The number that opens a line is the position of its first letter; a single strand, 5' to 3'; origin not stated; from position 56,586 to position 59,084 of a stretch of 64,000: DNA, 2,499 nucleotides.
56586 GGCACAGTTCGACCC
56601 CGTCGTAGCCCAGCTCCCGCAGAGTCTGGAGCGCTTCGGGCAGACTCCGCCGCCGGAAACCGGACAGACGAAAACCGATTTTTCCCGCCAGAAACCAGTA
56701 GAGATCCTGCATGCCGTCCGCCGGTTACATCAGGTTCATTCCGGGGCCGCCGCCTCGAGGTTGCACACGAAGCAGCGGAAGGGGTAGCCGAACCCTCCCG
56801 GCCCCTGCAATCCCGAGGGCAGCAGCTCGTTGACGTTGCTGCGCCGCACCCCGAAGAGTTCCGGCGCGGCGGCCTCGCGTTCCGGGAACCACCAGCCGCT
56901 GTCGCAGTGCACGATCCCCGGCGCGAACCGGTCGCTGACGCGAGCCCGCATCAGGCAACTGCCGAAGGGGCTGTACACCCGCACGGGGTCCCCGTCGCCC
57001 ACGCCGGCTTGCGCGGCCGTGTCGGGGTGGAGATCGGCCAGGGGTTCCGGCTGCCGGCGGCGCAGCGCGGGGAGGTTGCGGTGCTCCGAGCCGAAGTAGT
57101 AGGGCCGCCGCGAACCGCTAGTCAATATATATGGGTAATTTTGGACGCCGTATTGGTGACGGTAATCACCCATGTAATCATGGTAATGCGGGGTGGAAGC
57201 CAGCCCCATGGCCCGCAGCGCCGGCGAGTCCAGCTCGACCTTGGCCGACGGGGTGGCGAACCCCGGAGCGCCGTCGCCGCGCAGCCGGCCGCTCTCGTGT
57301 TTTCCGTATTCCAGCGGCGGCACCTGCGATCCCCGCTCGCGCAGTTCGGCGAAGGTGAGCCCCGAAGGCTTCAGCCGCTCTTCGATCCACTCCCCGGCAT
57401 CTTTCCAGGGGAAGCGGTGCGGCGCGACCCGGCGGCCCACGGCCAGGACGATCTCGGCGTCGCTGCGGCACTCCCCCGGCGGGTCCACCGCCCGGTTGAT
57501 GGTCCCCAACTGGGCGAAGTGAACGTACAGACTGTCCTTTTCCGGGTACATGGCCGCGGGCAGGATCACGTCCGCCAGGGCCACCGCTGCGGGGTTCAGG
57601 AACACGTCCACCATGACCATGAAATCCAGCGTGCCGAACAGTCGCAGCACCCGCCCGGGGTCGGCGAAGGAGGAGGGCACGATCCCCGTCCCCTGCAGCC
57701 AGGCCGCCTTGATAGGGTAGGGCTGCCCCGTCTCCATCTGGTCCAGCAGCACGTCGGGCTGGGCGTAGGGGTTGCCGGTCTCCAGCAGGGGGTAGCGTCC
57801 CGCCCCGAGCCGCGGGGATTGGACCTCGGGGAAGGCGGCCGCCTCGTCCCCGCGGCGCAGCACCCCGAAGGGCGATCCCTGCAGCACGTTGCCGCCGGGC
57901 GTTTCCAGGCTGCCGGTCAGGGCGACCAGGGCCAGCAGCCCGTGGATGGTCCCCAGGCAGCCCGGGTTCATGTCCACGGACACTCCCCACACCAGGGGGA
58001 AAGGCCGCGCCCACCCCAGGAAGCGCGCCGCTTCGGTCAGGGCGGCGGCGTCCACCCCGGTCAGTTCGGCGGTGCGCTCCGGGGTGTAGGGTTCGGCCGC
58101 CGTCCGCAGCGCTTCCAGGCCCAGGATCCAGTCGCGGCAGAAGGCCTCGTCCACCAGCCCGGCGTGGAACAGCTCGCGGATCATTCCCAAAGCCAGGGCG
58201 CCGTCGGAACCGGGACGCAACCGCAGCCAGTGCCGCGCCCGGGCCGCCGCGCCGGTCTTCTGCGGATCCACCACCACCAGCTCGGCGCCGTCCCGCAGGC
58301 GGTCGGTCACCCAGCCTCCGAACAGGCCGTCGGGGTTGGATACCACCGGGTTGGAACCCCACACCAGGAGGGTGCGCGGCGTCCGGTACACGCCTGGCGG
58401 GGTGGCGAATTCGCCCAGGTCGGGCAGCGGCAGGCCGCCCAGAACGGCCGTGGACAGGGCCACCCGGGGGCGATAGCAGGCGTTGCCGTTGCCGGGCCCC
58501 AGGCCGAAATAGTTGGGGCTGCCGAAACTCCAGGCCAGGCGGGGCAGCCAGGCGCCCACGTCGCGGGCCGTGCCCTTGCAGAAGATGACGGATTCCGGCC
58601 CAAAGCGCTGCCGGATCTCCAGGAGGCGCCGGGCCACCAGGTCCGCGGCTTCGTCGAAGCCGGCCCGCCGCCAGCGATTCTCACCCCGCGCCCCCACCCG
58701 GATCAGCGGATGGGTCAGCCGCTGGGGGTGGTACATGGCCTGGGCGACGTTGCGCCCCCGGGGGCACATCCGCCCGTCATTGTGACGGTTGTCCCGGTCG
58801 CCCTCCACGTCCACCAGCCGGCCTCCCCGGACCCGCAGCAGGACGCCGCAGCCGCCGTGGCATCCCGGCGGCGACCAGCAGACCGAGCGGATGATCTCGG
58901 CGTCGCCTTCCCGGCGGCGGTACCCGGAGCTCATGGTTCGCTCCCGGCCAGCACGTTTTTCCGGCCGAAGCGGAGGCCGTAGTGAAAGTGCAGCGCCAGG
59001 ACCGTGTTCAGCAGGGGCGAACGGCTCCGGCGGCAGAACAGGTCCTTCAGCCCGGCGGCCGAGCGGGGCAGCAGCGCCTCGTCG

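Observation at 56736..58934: Molybdopterin oxidoreductase embedded in the radical SAM operon, with its own mobA at the operon end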

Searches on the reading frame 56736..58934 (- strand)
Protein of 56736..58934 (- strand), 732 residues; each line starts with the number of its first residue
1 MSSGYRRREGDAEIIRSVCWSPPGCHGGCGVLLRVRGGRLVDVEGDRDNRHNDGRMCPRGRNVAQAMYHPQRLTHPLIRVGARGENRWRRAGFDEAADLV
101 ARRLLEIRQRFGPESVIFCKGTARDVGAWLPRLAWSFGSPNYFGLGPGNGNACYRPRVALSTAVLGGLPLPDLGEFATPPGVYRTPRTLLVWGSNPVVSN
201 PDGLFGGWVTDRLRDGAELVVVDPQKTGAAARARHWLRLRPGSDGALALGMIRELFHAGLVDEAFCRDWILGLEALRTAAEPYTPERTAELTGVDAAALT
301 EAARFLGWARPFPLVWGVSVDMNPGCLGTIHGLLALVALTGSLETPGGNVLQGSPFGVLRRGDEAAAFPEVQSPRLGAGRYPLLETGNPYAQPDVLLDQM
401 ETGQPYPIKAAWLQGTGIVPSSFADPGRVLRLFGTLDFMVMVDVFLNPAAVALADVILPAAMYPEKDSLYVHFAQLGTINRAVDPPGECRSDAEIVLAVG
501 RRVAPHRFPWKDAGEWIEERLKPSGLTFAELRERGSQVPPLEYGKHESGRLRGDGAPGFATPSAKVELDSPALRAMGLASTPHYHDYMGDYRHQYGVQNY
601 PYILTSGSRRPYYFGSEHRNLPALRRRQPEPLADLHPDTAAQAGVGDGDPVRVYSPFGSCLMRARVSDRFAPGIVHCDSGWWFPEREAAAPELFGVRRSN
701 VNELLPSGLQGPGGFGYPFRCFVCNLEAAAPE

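Call 6: search_protein_families(library=pfam, proteins=[window:56736-58934:-], max_evalue=0.001)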
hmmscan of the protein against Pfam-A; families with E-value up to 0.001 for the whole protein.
window:56736-58934:- (732 aa): 3 families
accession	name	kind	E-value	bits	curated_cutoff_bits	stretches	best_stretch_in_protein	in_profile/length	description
PF00384.28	Molybdopterin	-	3e-27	96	24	1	72-500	1-351/353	Molybdopterin oxidoreductase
PF01568.27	Molydop_binding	-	4.7e-19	68.9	26.8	1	603-707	2-95/110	Molydopterin dinucleotide binding domain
PF04879.21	Molybdop_Fe4S4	-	2.7e-12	46.9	22.7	1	17-69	6-55/55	Molybdopterin oxidoreductase Fe4S4 domain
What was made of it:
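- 58728..58886 (-): N-terminal Fe-S domain (residues 17-69) with C19 (58878-58880), C25 (58860-58862), His26, C29 (58848-58850) and C57 (58764-58766). Pfam Molybdop_Fe4S4 (call 6).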

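Call 7: search_protein_families(library=ncbifam, proteins=[window:56736-58934:-], max_evalue=0.001)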
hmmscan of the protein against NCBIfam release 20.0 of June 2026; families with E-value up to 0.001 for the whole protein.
window:56736-58934:- (732 aa): 25 families
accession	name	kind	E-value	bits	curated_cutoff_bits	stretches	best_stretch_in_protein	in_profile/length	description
TIGR01591.1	Fdh-alpha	equivalog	4.8e-63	213.3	666.25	2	25-350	6-318/672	formate dehydrogenase subunit alpha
NF012032.0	PRK15488.1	equivalog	8.5e-59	199.3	694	2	9-144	38-169/759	thiosulfate reductase PhsA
TIGR02166.1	dmsA_ynfE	subfamily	1.4e-42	145.7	777.7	3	24-127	52-159/794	DMSO/selenate family reductase complex A subunit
TIGR03479.1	DMSO_red_II_alp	subfamily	8.9e-42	143.2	984.75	4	53-119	101-167/913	molybdopterin-dependent oxidoreductase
NF047855.1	AssmNtatRedNasC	equivalog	7e-40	137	1100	3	429-674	430-669/708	assimilatory nitrate reductase catalytic subunit NasC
TIGR00509.1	bisC_fam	subfamily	8.3e-31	107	1017.55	1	214-692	202-718/772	molybdopterin guanine dinucleotide-containing S/N-oxide reductase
NF041323.1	Nitr_red_NasA_Halo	equivalog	9.4e-30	103.7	1000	2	25-348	3-310/673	assimilatory nitrate reductase NasA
NF041884.1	selenate_YnfF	exception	2.6e-28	98.4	1650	1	24-275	53-304/798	selenate/tellurate reductase subunit YnfF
NF041885.1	selenate_YnfE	exception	1.1e-26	93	1675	1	24-275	56-311/805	selenate/tellurate reductase subunit YnfE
NF011566.1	PRK14990.1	exception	2.1e-25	88.9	1600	1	11-275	55-324/814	dimethylsulfoxide reductase subunit A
NF041513.1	formate_DH_Act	exception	1.1e-24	86.4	1400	2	9-110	37-133/1067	formate dehydrogenase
NF041783.2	mnquin_red_QrcB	equivalog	2.4e-21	75.6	440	2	25-143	60-173/695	menaquinone reductase molybdopterin-binding-like subunit QrcB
NF041714.1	arsenate_red_ArrA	equivalog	3.1e-21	75.2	1600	2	23-117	56-154/848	arsenate respiratory reductase molybdopterin-containing subunit ArrA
TIGR01553.1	formate-DH-alph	equivalog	2.1e-19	68.9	814.2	2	12-110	42-142/1009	formate dehydrogenase-N subunit alpha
TIGR02164.1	torA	equivalog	5.2e-19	67.9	1465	1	630-686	709-764/824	trimethylamine-N-oxide reductase TorA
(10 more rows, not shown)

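Call 8: search_solved_structures(query=window:56736-58934:-, max_evalue=0.00001, show_alignments=2)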
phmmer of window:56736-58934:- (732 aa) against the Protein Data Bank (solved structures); distinct sequences matched with E-value up to 0.00001: 53.
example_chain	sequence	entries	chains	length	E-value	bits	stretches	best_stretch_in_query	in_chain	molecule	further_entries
2e7z_A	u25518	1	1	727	5.9e-64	219.6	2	55-385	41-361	Acetylene hydratase Ahy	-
2vpw_A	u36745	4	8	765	4.9e-56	193.4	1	13-656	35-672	THIOSULFATE REDUCTASE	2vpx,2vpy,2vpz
7qv7_S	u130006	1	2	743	3.2e-55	190.8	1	15-682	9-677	Hydrogen dependent carbon dioxide reductase subunit FdhF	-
7bkb_D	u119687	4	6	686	5e-44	153.7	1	11-677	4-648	Formate dehydrogenase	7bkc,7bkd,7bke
1aa6_A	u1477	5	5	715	4.2e-42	147.4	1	21-684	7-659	FORMATE DEHYDROGENASE H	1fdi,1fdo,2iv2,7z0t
7vw6_A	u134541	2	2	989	7.7e-42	146.5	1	15-672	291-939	Formate dehydrogenase | Tungsten-containing formate dehydrogenase alpha subunit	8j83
7e5z_A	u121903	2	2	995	7.9e-42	146.4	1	15-672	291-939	Formate dehydrogenase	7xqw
9t1s_L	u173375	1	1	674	8.4e-41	143.1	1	15-522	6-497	formate dehydrogenase (coenzyme F420)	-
9vap_A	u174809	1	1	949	2e-37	131.9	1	12-348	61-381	Formate dehydrogenase molybdopterin-binding subunit FdhA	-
8rqz_C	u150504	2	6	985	1.2e-33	119.4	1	24-524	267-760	Probable oxidoreductase YjgC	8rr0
9gzq_A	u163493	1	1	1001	1.2e-33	119.4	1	24-524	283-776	Probable oxidoreductase YjgC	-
2jio_A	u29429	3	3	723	4.4e-32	114.2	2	24-349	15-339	PERIPLASMIC NITRATE REDUCTASE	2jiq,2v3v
6tg9_A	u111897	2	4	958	4.9e-32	114.1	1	20-486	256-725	Formate dehydrogenase subunit alpha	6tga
2jim_A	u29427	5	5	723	1.7e-31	112.3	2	24-349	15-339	PERIPLASMIC NITRATE REDUCTASE | PROTEIN (PERIPLASMIC NITRATE REDUCTASE)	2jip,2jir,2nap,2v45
9wxb_B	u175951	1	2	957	1.1e-30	109.6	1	21-494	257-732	Formate dehydrogenase alpha subunit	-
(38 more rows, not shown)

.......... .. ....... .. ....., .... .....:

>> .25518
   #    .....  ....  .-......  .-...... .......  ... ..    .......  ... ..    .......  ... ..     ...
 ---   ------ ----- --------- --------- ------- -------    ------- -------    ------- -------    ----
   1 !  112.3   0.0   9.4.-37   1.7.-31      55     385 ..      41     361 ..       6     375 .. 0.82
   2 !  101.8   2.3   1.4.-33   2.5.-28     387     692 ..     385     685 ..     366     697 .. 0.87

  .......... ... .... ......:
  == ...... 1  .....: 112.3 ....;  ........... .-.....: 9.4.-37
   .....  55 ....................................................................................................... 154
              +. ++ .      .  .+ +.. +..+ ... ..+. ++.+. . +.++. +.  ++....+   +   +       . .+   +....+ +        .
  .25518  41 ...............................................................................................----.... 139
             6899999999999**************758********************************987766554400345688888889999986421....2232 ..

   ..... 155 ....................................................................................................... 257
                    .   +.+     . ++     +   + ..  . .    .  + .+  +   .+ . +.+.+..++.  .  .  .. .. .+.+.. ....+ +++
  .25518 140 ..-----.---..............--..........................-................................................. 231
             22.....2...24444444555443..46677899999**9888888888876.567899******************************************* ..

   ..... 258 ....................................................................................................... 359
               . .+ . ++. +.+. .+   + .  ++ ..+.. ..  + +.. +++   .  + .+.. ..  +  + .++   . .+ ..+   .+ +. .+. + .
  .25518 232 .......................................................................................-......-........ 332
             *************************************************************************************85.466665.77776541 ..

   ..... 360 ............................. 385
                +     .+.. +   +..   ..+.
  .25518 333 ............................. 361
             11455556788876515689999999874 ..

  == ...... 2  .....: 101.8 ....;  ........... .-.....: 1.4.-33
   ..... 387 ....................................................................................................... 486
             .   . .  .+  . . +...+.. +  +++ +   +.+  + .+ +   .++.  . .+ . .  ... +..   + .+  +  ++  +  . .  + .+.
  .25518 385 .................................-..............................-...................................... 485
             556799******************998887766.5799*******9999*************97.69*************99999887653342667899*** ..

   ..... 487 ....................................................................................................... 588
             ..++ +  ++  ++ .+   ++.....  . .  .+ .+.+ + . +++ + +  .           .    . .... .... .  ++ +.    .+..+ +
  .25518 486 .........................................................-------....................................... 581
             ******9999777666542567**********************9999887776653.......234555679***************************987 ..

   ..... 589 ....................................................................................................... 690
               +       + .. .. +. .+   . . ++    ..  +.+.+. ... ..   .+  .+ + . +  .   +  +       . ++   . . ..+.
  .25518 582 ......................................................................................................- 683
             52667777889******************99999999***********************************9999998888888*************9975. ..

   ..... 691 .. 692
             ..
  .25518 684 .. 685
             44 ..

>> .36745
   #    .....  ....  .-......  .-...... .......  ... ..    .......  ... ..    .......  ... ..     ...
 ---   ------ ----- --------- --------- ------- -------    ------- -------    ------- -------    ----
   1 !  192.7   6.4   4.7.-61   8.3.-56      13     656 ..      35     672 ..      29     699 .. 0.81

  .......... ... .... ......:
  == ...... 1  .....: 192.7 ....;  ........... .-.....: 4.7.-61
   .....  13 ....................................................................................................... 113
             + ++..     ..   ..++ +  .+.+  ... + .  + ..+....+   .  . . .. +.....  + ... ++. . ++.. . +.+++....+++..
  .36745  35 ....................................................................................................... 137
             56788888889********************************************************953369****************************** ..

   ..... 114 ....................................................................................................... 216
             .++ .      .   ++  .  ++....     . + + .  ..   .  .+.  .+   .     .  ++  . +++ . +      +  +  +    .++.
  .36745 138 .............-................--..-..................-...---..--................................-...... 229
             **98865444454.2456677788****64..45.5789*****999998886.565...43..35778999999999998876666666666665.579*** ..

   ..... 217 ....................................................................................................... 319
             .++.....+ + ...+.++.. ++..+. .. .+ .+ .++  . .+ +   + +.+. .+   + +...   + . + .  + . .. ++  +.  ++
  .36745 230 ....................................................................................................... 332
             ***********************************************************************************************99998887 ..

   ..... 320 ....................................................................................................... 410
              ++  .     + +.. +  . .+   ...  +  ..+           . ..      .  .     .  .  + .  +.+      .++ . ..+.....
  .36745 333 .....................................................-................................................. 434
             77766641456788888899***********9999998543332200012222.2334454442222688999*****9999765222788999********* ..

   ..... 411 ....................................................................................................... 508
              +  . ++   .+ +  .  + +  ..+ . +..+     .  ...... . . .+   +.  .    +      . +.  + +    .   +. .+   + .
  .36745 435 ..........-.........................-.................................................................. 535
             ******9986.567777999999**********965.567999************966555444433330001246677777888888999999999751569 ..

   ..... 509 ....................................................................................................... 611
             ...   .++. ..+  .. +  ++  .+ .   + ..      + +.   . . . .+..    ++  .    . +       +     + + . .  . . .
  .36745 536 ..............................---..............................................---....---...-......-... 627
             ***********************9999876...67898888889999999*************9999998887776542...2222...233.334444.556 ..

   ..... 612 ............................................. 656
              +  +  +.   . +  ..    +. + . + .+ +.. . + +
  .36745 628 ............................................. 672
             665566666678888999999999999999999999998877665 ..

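Call 9: find_homologous_proteins(query=window:56736-58934:-, max_evalue=1e-10)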
Query window:56736-58934:- (732 aa): 1317 proteins with E <= 1e-10 among 8000 candidates; the best 120 are listed.
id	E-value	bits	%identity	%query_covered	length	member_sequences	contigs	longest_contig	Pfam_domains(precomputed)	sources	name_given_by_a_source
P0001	0.0e+0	1716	100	100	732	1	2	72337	PF00384.28,PF01568.28,PF04879.22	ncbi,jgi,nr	ncbi:MAG: hypothetical protein C4524_06835 [Candidatus Zixiibacteriota bacterium]|nr:MAG: hypothetic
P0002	0.0e+0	1257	71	99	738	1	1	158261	PF00384.28,PF01568.28,PF04879.22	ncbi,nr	ncbi:MAG: molybdopterin-dependent oxidoreductase [bacterium]|nr:molybdopterin-dependent oxidoreducta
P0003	0.0e+0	1158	63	99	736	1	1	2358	PF00384.28,PF01568.28,PF04879.22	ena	-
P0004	0.0e+0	1147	63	100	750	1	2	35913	PF00384.28,PF01568.28,PF04879.22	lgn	-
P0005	0.0e+0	1147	63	98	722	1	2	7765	PF00384.28,PF01568.28,PF04879.22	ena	-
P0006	0.0e+0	1144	63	99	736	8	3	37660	PF00384.28,PF01568.28,PF04879.22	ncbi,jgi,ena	-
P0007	0.0e+0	1139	63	99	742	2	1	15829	PF00384.28,PF01568.28,PF04879.22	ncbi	-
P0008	0.0e+0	1134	61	99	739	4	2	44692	PF00384.28,PF01568.28,PF04879.22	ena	-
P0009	0.0e+0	1134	63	99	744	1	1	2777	PF00384.28,PF01568.28,PF04879.22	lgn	-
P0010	0.0e+0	1123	63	99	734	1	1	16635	PF00384.28,PF01568.28,PF04879.22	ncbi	-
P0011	0.0e+0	1112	64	99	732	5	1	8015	PF00384.28,PF01568.28,PF04879.22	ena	-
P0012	0.0e+0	1100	63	99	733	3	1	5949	PF00384.28,PF01568.28,PF04879.22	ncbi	-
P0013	0.0e+0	1096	61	99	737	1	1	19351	PF00384.28,PF01568.28,PF04879.22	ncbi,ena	-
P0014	0.0e+0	1090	60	99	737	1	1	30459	PF00384.28,PF01568.28,PF04879.22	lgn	-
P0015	0.0e+0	1077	59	99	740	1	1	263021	PF00384.28,PF01568.28,PF04879.22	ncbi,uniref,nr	ncbi:dehydrogenase [candidate division LCP-89 bacterium B3_LCP]|uniref:Dehydrogenase n=1 Tax=candida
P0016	0.0e+0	1064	60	99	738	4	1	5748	PF00384.28,PF01568.28,PF04879.22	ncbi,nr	ncbi:molybdopterin-dependent oxidoreductase [bacterium]|nr:molybdopterin-dependent oxidoreductase [b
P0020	0.0e+0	1040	61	95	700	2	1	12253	PF00384.28,PF01568.28,PF04879.22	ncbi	-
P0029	7.7e-212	724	47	100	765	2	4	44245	PF00384.28,PF01568.28,PF04879.22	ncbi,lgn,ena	-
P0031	6.5e-209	714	43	98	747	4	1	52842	PF00384.28,PF01568.28,PF04879.22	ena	-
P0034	4.8e-208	711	47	99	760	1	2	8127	PF00384.28,PF01568.28,PF04879.22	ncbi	-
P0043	2.8e-202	692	46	99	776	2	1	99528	PF00384.28,PF01568.28,PF04879.22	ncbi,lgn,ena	-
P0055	4.4e-198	678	44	99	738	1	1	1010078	PF00384.28,PF01568.28,PF04879.22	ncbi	ncbi:MAG: molybdopterin-dependent oxidoreductase [Thermodesulfobacteriota bacterium]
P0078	4.4e-180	619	40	99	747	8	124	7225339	PF00384.28,PF01568.28,PF04879.22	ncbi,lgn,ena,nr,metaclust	ncbi:dehydrogenase [Enterocloster clostridioformis]|nr:dehydrogenase [Lachnoclostridium sp. YL32] ND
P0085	3.8e-177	609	40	97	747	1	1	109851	PF00384.28,PF01568.28,PF04879.22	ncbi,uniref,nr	ncbi:molybdopterin-containing oxidoreductase family protein [Moorella sulfitireducens]|uniref:molybd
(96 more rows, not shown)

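Call 11: find_encoding_contigs(protein=P0002, flank=10000, max_places=2)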
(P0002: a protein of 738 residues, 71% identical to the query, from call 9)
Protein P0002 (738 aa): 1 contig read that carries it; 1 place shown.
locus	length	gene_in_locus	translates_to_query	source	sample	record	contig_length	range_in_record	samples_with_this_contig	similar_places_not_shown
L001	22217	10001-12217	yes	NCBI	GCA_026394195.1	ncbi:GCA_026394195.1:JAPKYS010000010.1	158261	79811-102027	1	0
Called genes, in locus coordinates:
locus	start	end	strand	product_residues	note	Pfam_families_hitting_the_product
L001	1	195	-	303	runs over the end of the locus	PF01869:BcrAD_BadFG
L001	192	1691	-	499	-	PF13506:Glyco_transf_21 (weak), PF00535:Glycos_transf_2, PF10111:Glyco_tranf_2_2, PF13641:Glyco_tranf_2_3 (weak)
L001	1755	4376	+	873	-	PF01734:Patatin, PF01103:Omp85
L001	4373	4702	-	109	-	-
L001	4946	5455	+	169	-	-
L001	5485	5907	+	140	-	PF13560:HTH_31, PF01381:HTH_3, PF12844:HTH_19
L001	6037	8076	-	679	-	PF13540:RCC1_2 (faint), PF06739:SBBP (weak), PF18962:Por_Secre_tail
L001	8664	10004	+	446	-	PF02310:B12-binding, PF04055:Radical_SAM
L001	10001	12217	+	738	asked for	PF04879:Molybdop_Fe4S4, PF00384:Molybdopterin, PF01568:Molydop_binding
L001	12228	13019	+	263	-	PF01261:AP_endonuc_2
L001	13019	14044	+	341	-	PF04055:Radical_SAM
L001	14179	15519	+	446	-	PF04055:Radical_SAM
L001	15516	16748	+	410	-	PF04055:Radical_SAM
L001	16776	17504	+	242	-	PF01209:Ubie_methyltran (weak), PF13489:Methyltransf_23, PF08241:Methyltransf_11, PF08242:Methyltransf_12, PF13649:Methyltransf_25, PF13847:Methyltransf_31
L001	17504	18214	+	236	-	PF01128:IspD (faint), PF12804:NTP_transf_3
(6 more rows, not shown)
